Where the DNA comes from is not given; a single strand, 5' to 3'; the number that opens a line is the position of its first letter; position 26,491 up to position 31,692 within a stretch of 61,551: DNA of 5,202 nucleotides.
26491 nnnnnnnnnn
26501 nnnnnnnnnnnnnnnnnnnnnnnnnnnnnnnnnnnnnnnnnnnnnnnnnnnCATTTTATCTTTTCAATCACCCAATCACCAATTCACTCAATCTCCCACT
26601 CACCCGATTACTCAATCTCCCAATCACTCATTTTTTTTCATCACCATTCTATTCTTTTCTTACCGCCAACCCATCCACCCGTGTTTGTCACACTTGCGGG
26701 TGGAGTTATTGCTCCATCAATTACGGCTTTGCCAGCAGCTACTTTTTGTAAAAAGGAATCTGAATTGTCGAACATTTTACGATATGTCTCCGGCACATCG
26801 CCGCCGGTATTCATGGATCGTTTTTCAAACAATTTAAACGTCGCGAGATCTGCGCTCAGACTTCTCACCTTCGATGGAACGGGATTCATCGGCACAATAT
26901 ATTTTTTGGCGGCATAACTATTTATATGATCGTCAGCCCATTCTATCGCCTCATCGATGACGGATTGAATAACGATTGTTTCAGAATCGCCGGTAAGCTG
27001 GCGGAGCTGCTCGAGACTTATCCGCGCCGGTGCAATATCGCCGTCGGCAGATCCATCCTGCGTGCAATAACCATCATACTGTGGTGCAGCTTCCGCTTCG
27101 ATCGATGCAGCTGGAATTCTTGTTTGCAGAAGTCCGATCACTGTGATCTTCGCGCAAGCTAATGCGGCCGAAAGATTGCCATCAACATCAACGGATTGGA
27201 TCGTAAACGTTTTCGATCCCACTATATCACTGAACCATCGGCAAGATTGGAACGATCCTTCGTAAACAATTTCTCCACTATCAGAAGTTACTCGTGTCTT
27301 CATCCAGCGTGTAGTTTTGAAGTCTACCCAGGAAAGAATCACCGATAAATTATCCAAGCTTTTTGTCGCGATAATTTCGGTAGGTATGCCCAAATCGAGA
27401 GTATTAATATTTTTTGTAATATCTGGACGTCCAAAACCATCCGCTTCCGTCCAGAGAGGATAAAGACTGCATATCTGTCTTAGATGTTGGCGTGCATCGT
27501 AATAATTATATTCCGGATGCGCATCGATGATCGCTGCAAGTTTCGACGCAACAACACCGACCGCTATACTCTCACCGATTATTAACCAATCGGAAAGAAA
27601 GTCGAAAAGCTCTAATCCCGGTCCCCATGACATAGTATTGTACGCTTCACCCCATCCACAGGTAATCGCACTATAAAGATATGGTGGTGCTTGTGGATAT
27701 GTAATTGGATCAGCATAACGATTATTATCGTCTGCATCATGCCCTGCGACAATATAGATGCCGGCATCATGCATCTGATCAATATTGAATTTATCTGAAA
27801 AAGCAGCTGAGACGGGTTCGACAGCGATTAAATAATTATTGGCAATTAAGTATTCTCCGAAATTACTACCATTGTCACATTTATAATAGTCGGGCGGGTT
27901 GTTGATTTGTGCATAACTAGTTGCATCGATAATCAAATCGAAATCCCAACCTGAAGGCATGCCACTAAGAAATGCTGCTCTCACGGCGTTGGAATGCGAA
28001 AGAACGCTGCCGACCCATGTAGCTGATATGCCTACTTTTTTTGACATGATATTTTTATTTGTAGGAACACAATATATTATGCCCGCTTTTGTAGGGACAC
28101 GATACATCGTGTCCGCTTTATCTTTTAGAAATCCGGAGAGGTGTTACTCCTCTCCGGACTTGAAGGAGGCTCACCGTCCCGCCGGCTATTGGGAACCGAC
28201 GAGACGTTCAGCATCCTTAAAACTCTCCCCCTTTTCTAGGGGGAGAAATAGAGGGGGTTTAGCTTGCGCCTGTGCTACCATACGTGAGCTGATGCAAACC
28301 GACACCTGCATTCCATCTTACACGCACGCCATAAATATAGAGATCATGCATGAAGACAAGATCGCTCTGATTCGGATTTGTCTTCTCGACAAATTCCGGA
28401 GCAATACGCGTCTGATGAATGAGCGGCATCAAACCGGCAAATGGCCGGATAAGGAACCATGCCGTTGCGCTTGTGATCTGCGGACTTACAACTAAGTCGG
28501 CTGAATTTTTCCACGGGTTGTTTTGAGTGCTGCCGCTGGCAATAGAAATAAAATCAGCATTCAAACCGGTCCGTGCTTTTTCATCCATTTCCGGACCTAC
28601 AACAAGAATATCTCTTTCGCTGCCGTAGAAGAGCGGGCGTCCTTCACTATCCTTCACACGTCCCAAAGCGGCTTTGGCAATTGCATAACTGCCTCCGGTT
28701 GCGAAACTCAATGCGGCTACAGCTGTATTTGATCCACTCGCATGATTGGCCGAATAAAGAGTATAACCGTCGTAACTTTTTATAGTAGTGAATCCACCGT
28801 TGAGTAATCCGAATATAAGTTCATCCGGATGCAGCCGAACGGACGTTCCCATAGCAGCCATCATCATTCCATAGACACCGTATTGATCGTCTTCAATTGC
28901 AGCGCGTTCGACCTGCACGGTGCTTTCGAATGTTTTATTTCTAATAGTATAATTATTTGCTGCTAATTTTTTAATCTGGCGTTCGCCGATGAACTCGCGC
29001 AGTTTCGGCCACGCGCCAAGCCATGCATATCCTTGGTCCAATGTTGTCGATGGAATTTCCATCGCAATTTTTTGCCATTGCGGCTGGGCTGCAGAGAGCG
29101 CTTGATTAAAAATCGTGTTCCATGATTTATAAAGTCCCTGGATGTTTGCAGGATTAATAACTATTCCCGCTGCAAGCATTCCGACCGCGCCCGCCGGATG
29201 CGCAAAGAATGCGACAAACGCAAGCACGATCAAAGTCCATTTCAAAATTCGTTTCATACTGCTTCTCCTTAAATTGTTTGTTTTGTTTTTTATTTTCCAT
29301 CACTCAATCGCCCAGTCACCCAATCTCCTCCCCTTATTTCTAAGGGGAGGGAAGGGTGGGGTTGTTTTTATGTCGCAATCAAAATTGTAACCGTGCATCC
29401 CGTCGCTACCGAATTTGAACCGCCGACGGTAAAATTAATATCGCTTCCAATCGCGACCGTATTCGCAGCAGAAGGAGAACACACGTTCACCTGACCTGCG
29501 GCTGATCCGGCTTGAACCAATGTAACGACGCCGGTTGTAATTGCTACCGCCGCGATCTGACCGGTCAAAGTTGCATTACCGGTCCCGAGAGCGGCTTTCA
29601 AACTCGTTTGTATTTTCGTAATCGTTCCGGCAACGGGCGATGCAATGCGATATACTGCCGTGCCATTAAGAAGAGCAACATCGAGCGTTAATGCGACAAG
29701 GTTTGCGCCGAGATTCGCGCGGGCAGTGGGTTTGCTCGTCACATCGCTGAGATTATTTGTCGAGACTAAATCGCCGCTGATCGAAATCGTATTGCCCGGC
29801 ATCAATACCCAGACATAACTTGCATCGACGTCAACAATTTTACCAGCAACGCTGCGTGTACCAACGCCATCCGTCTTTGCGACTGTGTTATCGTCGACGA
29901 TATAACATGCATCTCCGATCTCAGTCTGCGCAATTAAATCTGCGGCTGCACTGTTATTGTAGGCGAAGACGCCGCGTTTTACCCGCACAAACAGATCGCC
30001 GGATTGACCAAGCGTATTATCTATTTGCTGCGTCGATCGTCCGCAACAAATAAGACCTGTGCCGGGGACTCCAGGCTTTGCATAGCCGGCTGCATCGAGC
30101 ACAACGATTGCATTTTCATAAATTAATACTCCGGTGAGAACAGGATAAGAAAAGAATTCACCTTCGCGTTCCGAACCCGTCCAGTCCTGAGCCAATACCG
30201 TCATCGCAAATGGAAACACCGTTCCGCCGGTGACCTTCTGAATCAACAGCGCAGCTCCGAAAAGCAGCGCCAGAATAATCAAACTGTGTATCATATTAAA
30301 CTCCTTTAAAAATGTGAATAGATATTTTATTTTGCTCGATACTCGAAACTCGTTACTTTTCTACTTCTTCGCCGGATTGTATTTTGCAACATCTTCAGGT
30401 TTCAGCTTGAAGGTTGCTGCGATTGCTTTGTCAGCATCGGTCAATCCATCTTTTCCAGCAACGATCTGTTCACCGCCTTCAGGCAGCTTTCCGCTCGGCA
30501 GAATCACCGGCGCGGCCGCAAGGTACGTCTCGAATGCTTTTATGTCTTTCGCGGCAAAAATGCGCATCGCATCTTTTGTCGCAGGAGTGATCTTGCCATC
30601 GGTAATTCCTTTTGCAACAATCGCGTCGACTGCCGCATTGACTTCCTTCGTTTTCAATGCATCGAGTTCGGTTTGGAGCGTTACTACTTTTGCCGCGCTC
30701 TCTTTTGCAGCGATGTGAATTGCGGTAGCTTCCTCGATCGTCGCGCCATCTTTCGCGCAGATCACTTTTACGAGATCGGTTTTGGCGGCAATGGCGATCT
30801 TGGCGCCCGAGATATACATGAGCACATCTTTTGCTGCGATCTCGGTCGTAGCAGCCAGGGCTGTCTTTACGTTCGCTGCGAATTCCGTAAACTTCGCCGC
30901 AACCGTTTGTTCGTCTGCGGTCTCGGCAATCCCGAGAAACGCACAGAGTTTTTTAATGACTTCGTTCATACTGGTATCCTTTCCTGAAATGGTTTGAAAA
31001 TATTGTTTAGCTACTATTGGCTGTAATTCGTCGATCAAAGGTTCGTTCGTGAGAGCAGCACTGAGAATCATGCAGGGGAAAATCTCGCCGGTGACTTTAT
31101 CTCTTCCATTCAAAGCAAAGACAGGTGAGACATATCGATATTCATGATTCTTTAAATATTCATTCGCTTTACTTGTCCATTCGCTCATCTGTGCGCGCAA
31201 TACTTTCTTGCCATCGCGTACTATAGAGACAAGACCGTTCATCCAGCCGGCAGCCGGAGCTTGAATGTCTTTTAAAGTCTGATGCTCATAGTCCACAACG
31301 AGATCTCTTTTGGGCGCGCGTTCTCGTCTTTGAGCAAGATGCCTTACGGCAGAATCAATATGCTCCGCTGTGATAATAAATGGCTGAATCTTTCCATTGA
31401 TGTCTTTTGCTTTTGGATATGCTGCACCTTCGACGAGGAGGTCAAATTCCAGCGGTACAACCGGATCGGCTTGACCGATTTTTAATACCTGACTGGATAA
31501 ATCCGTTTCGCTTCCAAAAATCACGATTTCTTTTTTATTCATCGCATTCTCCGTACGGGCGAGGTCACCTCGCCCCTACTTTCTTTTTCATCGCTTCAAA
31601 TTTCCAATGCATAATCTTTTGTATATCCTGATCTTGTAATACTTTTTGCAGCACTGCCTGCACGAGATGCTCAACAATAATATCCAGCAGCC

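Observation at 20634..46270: Eleven strand-locked (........)n octamer arrays punctuate the prophage at gene junctions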

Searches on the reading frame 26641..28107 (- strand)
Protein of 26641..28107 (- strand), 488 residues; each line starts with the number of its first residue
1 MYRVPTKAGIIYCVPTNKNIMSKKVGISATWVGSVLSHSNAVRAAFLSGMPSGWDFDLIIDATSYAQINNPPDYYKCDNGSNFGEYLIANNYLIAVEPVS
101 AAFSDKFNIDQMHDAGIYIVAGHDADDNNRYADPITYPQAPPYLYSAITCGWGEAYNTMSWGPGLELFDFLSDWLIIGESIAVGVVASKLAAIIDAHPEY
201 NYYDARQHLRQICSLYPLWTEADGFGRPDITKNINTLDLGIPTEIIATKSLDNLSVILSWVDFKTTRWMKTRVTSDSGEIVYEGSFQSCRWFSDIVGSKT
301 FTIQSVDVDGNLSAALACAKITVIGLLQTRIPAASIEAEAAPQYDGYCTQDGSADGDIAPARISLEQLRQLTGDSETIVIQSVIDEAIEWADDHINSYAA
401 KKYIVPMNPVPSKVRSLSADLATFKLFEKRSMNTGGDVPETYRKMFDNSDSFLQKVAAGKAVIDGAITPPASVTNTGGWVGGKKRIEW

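Call 7: search_protein_families(library=pfam, proteins=[window:26641-28107:-], max_evalue=0.01)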
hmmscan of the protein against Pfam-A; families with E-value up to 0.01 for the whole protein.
window:26641-28107:- (488 aa): 1 family
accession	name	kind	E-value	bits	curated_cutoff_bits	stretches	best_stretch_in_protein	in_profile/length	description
PF07030.17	Phage_Mu_Gp36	-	2.4e-18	66.9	24.7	1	361-468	9-110/124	Bacteriophage Mu, Gp36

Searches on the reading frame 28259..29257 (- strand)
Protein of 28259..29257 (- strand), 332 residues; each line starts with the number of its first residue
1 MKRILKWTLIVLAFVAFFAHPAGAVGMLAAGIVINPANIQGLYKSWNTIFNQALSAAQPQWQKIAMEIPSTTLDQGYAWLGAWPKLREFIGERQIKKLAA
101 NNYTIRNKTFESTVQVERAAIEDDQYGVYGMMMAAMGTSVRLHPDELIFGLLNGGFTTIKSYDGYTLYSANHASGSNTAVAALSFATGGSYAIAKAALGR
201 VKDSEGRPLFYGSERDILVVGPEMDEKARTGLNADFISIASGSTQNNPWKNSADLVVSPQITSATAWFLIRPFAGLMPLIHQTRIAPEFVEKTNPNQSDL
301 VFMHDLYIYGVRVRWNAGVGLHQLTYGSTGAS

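Call 7: search_protein_families(library=pfam, proteins=[window:28259-29257:-], max_evalue=0.01)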
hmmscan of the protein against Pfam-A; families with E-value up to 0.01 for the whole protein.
window:28259-29257:- (332 aa): 2 families
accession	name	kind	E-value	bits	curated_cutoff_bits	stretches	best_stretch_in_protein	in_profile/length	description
PF10124.15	Mu-like_gpT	-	2.2e-72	244.3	20.1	3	40-180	2-142/289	Mu-like prophage major head subunit gpT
PF25209.1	Phage_capsid_4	-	1.4e-10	42.4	27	1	96-315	64-256/262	Phage capsid protein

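Call 11: find_related_loci(query=window:28259-29257:-, collection=genome_contigs, flank=10000)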
Query window:28259-29257:- (332 aa) in genome_contigs; peptide patterns used: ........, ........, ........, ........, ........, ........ (x = any residue, [..] = any of these).
30 stretches matched a pattern; 2 encode a relative of the query (tblastn E <= 1e-3); 2 distinct loci.
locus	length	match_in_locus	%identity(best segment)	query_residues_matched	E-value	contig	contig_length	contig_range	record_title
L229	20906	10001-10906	38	30-331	1e-62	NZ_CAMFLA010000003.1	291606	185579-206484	MAG: uncultured Aquitalea sp. isolate SRR12456162_bin.8_metaWRAP_v1.3_MAG ERZ12289962.14, whole genome shotgun sequence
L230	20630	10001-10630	39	50-326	3e-29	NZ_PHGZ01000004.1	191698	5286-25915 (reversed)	Caviibacterium pharyngocola strain 7.3 contig_4, whole genome shotgun sequence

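Call 12: find_related_loci(query=window:28259-29257:-, collection=viral_contigs, flank=10000)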
Query window:28259-29257:- (332 aa) in viral_contigs; peptide patterns used: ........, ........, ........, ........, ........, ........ (x = any residue, [..] = any of these).
6 stretches matched a pattern; 5 encode a relative of the query (tblastn E <= 1e-3); 5 distinct loci.
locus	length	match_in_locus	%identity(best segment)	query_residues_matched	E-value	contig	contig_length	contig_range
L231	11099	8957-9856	62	33-332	9e-129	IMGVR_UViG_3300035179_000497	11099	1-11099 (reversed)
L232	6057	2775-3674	62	33-332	6e-129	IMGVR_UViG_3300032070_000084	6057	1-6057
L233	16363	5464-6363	62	33-332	9e-129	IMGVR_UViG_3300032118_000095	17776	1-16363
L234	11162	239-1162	59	23-331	1e-126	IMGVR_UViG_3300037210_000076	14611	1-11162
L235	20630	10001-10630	39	50-326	4e-29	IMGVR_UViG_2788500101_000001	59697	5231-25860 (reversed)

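Call 15: find_encoding_contigs(protein=window:28259-29257:-, flank=10000, max_places=10)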
Protein window:28259-29257:- (332 aa): 23 contigs read that carry it; 10 places shown.
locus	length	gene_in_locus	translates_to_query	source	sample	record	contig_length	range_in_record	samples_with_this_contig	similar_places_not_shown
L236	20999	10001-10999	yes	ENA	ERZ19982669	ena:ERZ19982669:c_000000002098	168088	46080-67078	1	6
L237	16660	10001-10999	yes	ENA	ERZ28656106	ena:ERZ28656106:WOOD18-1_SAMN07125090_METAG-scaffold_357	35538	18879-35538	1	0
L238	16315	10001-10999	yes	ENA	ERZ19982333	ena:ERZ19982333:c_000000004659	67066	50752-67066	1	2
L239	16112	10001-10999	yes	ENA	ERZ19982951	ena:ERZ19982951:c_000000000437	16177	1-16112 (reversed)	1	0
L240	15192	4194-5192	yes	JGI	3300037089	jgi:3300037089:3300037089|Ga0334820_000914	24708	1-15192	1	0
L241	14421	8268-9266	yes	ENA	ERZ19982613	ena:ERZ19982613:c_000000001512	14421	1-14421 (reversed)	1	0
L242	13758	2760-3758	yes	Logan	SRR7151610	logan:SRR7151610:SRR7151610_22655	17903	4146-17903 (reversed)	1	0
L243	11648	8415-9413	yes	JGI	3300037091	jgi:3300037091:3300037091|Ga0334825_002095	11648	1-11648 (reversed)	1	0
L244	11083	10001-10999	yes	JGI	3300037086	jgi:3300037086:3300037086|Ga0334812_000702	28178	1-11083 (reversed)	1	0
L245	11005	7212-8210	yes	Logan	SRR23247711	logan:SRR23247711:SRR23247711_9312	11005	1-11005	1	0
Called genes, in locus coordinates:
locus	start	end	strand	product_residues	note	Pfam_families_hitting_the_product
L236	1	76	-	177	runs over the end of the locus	PF06252:GemA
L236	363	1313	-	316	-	PF05621:TniB (faint), PF13401:AAA_22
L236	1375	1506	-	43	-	-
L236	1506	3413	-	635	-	PF09299:Mu-transpos_C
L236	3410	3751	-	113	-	PF06892:Phage_CP76 (weak)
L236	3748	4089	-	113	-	-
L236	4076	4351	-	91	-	-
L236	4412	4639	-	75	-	-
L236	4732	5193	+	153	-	-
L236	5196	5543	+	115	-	-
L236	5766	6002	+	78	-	-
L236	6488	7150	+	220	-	PF01832:Glucosaminidase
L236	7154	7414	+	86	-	-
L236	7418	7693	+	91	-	-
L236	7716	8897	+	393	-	PF10123:Mu-like_Pro_N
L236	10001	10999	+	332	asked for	PF10124:Mu-like_gpT, PF25209:Phage_capsid_4, PF10124:Mu-like_gpT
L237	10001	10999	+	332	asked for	PF10124:Mu-like_gpT, PF25209:Phage_capsid_4, PF10124:Mu-like_gpT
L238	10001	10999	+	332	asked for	PF10124:Mu-like_gpT, PF25209:Phage_capsid_4, PF10124:Mu-like_gpT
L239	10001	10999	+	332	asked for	PF10124:Mu-like_gpT, PF25209:Phage_capsid_4, PF10124:Mu-like_gpT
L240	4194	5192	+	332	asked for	PF10124:Mu-like_gpT, PF25209:Phage_capsid_4, PF10124:Mu-like_gpT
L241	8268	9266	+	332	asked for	PF10124:Mu-like_gpT, PF25209:Phage_capsid_4, PF10124:Mu-like_gpT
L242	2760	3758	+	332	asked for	PF10124:Mu-like_gpT, PF25209:Phage_capsid_4, PF10124:Mu-like_gpT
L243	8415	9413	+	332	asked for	PF10124:Mu-like_gpT, PF25209:Phage_capsid_4, PF10124:Mu-like_gpT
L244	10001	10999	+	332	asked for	PF10124:Mu-like_gpT, PF25209:Phage_capsid_4, PF10124:Mu-like_gpT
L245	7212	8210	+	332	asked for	PF10124:Mu-like_gpT, PF25209:Phage_capsid_4, PF10124:Mu-like_gpT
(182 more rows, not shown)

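Call 18: find_related_loci(query=window:28259-29257:-, collection=metagenome_contigs, flank=10000)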
Query window:28259-29257:- (332 aa) in metagenome_contigs; peptide patterns used: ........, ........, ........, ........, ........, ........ (x = any residue, [..] = any of these).
40 stretches matched a pattern; 6 encode a relative of the query (tblastn E <= 1e-3); 6 distinct loci.
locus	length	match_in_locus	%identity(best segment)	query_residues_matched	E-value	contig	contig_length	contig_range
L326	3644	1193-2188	79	1-332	0e+0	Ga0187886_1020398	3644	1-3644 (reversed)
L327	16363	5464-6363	62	33-332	4e-129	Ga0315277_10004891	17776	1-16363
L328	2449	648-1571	59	23-331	1e-133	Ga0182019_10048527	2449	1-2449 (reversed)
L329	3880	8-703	63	97-332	5e-91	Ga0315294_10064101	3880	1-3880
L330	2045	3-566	70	144-332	2e-90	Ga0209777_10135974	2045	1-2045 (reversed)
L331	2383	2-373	65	208-331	3e-52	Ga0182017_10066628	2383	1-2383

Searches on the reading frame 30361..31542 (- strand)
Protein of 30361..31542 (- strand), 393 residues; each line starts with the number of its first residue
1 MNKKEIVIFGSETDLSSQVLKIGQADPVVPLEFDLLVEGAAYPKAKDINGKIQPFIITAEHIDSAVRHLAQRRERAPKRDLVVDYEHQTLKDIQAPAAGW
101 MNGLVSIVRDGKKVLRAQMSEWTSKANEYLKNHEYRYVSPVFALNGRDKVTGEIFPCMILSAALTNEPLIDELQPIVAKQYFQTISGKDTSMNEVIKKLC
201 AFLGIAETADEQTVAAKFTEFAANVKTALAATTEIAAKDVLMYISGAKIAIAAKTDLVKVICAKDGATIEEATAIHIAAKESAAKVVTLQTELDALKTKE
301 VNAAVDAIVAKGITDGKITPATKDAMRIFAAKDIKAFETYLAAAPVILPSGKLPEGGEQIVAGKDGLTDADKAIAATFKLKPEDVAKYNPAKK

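Call 7: search_protein_families(library=pfam, proteins=[window:30361-31542:-], max_evalue=0.01)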
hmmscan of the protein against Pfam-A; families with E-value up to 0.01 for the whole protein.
window:30361-31542:- (393 aa): 1 family
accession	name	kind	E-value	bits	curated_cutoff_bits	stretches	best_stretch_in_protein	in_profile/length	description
PF10123.14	Mu-like_Pro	-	1.1e-53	183.3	25.2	1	65-387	28-330/330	Mu-like prophage I protein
